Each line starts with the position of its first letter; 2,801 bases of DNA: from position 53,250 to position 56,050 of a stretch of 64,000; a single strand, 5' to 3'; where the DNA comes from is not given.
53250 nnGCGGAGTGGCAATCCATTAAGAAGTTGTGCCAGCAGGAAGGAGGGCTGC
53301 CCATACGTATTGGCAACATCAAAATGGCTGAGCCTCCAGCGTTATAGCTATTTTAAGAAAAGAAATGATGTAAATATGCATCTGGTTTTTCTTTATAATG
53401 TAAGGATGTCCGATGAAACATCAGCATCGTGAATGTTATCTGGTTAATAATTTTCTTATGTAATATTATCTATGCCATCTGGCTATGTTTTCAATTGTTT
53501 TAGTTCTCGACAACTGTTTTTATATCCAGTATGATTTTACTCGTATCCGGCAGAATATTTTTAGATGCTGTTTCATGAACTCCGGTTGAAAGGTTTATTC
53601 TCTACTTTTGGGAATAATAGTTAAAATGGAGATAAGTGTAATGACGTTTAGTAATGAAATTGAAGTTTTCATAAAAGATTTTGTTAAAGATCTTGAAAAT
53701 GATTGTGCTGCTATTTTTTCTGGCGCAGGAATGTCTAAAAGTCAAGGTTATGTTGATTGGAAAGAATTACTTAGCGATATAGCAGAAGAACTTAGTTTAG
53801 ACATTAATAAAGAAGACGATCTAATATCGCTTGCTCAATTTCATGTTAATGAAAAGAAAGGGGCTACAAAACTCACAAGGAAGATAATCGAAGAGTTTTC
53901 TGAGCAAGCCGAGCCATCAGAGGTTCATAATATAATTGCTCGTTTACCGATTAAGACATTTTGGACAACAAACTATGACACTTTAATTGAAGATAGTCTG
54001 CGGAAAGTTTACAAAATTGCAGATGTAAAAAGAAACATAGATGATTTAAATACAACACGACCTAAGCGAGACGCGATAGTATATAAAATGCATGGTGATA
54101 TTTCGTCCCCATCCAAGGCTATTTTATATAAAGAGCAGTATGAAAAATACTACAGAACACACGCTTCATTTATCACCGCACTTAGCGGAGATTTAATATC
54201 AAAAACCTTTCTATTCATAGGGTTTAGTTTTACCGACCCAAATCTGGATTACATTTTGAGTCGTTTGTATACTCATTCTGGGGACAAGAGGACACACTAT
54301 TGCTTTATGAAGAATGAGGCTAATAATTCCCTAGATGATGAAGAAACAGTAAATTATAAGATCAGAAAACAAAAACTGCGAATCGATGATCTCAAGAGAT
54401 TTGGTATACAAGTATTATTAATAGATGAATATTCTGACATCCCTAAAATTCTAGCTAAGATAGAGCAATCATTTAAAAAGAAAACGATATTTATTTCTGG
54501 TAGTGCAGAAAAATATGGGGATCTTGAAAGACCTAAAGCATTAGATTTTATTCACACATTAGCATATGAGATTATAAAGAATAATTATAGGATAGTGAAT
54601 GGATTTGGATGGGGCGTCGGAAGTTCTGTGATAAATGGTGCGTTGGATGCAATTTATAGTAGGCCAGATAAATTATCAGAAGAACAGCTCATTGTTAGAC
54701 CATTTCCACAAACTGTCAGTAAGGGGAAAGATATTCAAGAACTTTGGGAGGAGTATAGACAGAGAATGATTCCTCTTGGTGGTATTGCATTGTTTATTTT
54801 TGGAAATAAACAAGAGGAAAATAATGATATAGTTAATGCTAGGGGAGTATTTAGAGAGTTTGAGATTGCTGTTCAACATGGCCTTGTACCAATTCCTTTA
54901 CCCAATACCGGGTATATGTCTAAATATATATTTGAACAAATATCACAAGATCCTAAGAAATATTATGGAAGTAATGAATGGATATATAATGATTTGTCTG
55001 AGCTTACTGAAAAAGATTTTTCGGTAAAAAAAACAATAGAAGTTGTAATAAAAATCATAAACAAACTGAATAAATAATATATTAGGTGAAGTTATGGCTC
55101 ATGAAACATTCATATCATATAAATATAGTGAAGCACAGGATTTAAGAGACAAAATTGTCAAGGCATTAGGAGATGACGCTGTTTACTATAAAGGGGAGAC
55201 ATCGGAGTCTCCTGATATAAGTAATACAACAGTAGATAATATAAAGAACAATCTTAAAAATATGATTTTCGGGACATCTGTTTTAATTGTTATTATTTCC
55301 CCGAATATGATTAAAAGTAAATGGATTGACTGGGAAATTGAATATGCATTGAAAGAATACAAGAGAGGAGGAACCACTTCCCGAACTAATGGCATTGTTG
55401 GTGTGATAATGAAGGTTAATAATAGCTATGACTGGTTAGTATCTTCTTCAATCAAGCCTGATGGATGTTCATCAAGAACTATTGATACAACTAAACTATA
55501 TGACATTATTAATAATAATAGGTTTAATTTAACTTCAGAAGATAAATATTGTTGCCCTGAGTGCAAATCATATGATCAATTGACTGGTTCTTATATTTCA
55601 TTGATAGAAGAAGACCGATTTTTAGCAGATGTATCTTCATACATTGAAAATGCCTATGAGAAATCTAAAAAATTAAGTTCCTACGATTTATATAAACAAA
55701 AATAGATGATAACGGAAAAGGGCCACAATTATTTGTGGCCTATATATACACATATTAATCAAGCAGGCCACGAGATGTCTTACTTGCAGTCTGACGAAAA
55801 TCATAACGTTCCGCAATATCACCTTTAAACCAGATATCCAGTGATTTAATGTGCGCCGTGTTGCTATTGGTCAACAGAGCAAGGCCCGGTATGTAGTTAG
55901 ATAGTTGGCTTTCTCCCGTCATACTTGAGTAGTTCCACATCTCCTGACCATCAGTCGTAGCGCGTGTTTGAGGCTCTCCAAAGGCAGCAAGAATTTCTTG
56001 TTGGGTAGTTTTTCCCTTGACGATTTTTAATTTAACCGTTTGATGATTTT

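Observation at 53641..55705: Thoeris-type antiphage system: ThsA (SIR2-SLOG) and ThsB (TIR) pair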

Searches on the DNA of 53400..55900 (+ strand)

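Call 11: search_dna_similar(query=window:53400-55900:+, collection=ecoli_genomes, mode=near, max_rows=15)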
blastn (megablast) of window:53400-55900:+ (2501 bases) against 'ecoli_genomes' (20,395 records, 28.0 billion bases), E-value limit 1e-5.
Records with a match: 388; places in all: 393; records where one place covers at least 80% of the query: 48.
Genomes with a match: 388 of 5426; with a place that covers at least 80% of the query: 48. Places per genome that has any: lowest 1, median 1, highest 2. On chromosomes: 393 places; on plasmids: 0.
Best place of each record, by identity: >=99% 51; 95-99% 21; 90-95% 310; 80-90% 6.
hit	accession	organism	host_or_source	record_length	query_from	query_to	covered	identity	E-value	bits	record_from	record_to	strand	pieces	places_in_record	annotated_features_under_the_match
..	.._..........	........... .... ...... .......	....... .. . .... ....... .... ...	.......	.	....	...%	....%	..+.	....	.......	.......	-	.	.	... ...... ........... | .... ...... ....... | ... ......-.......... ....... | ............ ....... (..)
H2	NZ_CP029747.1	Escherichia coli strain 2016C-3878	Homo sapiens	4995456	1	2501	100%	99.2%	0e+0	4514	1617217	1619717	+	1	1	SIR2 family protein | TIR domain-containing protein | hypothetical protein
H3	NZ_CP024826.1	Escherichia coli strain CREC-544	Homo sapiens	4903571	1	2501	100%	99.2%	0e+0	4514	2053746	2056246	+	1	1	SIR2 family protein | TIR domain-containing protein | hypothetical protein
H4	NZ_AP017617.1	Escherichia coli strain MRY15-117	Bos taurus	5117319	1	2501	100%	99.2%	0e+0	4514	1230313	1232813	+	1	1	SIR2 family protein | TIR domain-containing protein | hypothetical protein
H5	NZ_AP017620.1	Escherichia coli strain MRY15-131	Bos taurus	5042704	1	2501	100%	99.2%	0e+0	4514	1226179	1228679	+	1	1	SIR2 family protein | TIR domain-containing protein | hypothetical protein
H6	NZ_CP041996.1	Escherichia coli strain AR Bank #0349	Homo sapiens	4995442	1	2501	100%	99.2%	0e+0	4514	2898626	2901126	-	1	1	SIR2 family protein | TIR domain-containing protein | hypothetical protein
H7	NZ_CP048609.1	Escherichia coli strain STEFF_1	WWTPs effluent Shatin WWTPs_1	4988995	1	2501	100%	99.2%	0e+0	4514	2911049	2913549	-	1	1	SIR2 family protein | TIR domain-containing protein | hypothetical protein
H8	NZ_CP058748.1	Escherichia coli strain STLIN_13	Stanley WWTPs_13 WWTPs influent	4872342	1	2501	100%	99.2%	0e+0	4514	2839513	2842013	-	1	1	SIR2 family protein | TIR domain-containing protein | hypothetical protein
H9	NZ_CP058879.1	Escherichia coli strain STLEFF_29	Stanley WWTPs_29 WWTPs effluent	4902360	1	2501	100%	99.2%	0e+0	4514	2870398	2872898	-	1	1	SIR2 family protein | TIR domain-containing protein | hypothetical protein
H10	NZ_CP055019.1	Escherichia coli strain SWHEFF_69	Shek Wu Hui WWTPs_69 WWTPs effluent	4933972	1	2501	100%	99.2%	0e+0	4514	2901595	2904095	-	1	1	SIR2 family protein | TIR domain-containing protein | hypothetical protein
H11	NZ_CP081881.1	Escherichia coli strain WW2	sludge from the aeration tanks of urban ...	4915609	1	2501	100%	99.2%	0e+0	4514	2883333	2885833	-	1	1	SIR2 family protein | TIR domain-containing protein | SEN1984 family lipoprotein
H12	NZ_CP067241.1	Escherichia coli strain P19_598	surface water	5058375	1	2501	100%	99.2%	0e+0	4514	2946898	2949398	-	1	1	SIR2 family protein | TIR domain-containing protein | hypothetical protein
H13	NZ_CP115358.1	Escherichia coli strain CUVET19-1704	dog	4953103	1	2501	100%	99.2%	0e+0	4514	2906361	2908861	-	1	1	SIR2 family protein | TIR domain-containing protein | hypothetical protein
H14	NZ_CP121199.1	Escherichia coli strain E50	bovine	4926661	1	2501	100%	99.2%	0e+0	4514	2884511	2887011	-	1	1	SIR2 family protein | TIR domain-containing protein | hypothetical protein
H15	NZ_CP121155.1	Escherichia coli strain E67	bovine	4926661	1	2501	100%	99.2%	0e+0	4514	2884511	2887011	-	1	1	SIR2 family protein | TIR domain-containing protein | hypothetical protein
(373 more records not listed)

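Call 12: search_dna_similar(query=window:53400-55900:+, collection=plasmids, mode=near, max_rows=15)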
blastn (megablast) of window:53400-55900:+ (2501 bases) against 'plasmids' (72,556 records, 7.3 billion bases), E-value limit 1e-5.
Records with a match: 1; places in all: 1; records where one place covers at least 80% of the query: 0.
Best place of each record, by identity: 90-95% 1.
By first word of the organism name: Escherichia 1.
By predicted mobility (MOB-suite, as given by PLSDB): non-mobilizable 1.
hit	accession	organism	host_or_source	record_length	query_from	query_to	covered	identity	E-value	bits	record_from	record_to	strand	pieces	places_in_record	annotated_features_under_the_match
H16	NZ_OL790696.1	Escherichia coli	-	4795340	2356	2501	6%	91.1%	3e-47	198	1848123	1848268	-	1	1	none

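Call 13: get_annotated_region(hit=H2, flank=15000)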
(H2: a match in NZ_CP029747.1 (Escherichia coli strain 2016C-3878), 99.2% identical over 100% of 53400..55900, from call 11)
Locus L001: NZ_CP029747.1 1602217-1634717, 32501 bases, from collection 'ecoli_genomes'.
description: Escherichia coli strain 2016C-3878 chromosome, complete genome
organism: Escherichia coli strain 2016C-3878 (NCBI taxid 562)
replicon: chromosome; assembly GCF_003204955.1
host: Homo sapiens; source: Rectal swab; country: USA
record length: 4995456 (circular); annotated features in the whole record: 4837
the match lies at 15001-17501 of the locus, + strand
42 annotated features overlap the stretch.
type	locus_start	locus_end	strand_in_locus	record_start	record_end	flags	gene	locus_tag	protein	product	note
CDS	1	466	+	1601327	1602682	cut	-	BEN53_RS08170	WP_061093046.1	VasL domain-containing protein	-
CDS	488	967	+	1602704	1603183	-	-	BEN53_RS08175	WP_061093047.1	Hcp family type VI secretion system effector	-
CDS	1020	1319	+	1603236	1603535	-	-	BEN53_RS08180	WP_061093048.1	hypothetical protein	-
CDS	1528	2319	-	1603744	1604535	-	-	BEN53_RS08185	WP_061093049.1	hypothetical protein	-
CDS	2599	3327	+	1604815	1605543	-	-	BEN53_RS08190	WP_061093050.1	hypothetical protein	-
CDS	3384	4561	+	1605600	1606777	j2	-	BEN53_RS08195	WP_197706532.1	IS3 family transposase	programmed frameshift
CDS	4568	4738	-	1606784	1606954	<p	-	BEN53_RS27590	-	type II toxin-antitoxin system RelE/ParE family toxin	incomplete; partial in the middle of a contig; missing C-terminus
CDS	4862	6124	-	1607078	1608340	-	-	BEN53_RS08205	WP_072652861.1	tyrosine-type recombinase/integrase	-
tRNA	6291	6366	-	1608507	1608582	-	-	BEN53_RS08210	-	tRNA-Asn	-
CDS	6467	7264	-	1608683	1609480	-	mtfA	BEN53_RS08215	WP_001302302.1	DgsA anti-repressor MtfA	-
tRNA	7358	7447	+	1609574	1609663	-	-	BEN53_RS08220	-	tRNA-Ser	-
CDS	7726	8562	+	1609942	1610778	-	-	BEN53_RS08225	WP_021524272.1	DUF6387 family protein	-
CDS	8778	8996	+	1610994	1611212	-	-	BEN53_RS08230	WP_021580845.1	helix-turn-helix transcriptional regulator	-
CDS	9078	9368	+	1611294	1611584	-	-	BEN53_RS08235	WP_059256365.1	hypothetical protein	-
CDS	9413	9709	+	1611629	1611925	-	-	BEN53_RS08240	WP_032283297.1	hypothetical protein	-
CDS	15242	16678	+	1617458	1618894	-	-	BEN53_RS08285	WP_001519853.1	SIR2 family protein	-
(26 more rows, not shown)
